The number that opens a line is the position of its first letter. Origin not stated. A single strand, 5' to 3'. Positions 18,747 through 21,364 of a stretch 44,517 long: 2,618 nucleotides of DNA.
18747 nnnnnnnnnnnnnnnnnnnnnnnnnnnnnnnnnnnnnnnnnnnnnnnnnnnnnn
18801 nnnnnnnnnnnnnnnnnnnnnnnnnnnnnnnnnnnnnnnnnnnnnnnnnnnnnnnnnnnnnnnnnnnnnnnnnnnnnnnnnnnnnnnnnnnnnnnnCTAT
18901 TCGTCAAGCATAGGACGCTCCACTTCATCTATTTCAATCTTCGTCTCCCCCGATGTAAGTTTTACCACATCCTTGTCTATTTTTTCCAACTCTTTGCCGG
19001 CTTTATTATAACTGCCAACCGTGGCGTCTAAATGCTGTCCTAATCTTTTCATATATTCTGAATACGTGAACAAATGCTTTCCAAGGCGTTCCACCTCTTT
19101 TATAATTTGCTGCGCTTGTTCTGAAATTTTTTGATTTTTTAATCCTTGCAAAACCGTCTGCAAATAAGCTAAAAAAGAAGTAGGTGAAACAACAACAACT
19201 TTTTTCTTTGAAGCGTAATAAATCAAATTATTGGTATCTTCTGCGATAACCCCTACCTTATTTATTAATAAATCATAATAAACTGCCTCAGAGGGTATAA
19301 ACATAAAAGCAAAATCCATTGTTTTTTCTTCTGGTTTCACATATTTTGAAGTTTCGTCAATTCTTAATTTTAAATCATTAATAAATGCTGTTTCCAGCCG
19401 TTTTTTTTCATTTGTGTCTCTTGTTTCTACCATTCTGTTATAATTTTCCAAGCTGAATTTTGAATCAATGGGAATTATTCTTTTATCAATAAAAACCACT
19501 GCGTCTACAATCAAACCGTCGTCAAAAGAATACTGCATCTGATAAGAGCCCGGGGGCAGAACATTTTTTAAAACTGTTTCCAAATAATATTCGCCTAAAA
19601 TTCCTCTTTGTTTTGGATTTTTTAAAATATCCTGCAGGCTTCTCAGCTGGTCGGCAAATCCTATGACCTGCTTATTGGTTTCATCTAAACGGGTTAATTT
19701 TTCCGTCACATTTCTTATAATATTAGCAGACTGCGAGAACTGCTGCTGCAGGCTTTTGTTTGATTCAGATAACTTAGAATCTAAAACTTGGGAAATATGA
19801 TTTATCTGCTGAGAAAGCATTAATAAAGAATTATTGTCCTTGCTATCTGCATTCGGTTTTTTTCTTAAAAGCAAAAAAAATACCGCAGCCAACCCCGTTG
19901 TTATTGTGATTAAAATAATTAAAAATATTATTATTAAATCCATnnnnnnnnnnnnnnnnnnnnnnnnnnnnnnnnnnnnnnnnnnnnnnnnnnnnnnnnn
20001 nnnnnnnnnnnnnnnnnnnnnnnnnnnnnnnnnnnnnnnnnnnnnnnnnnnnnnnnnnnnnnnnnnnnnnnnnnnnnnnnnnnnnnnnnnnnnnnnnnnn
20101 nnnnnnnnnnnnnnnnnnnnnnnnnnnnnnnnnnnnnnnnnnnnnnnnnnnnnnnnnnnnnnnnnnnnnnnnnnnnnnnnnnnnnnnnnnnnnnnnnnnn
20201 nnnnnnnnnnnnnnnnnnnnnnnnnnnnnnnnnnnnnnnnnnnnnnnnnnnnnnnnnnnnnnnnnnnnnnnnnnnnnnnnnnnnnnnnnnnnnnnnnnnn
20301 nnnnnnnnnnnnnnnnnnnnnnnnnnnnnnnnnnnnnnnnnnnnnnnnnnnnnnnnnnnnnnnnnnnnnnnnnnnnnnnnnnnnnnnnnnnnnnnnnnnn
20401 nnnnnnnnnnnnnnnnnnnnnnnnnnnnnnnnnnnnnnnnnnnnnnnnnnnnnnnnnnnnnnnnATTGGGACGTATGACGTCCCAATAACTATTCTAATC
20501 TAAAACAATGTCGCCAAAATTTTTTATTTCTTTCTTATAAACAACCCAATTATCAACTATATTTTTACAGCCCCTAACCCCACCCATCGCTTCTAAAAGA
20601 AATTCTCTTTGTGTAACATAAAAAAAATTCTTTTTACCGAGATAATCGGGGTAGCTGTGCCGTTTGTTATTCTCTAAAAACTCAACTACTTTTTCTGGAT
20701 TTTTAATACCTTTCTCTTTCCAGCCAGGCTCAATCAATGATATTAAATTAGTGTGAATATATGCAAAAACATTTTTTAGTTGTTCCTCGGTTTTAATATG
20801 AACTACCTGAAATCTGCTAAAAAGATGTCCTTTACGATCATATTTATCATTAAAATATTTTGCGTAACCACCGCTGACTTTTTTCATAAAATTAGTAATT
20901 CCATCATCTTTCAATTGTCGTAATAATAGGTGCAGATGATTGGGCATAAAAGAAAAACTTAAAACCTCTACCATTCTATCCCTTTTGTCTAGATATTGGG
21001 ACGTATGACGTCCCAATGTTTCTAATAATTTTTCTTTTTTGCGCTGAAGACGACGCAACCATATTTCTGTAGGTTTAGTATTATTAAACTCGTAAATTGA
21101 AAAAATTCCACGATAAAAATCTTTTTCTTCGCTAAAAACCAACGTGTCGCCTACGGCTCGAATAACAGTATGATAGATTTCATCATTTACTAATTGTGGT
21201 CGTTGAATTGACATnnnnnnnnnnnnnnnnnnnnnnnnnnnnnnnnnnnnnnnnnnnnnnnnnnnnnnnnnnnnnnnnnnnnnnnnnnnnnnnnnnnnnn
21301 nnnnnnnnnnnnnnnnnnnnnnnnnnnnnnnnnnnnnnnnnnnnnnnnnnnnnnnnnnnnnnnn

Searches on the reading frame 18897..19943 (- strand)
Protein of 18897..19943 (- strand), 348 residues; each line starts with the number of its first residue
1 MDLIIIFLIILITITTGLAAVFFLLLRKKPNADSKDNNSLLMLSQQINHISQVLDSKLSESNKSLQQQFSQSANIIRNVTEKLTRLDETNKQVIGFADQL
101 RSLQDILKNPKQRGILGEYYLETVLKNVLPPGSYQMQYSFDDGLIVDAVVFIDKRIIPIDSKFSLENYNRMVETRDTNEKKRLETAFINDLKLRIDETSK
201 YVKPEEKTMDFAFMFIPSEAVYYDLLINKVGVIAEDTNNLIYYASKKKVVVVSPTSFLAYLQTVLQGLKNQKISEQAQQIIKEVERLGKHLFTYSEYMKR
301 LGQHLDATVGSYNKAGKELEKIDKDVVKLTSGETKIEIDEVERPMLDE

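Call 44: search_protein_families(library=pfam, proteins=[window:18897-19943:-], max_evalue=0.01)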
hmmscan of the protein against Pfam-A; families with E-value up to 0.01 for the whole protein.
window:18897-19943:- (348 aa): 3 families
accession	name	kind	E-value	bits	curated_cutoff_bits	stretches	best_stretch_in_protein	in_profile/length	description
PF02646.22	RmuC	-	8.5e-57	192.9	26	1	45-324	1-272/291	RmuC family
PF03908.18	Sec20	-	0.0058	17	27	1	56-112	8-64/92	Sec20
PF17082.10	Spc29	-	0.0085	16.4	31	1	29-120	102-195/245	Spindle Pole Component 29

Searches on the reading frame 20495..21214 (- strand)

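Call 44: search_protein_families(library=pfam, proteins=[window:20495-21214:-], max_evalue=0.01)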
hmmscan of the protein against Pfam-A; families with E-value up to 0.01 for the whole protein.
window:20495-21214:- (239 aa): 1 family
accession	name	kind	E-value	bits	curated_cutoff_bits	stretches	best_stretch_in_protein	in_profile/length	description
PF01797.21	Y1_Tnp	-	2.8e-08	34.4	23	1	65-155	26-120/121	Transposase IS200 like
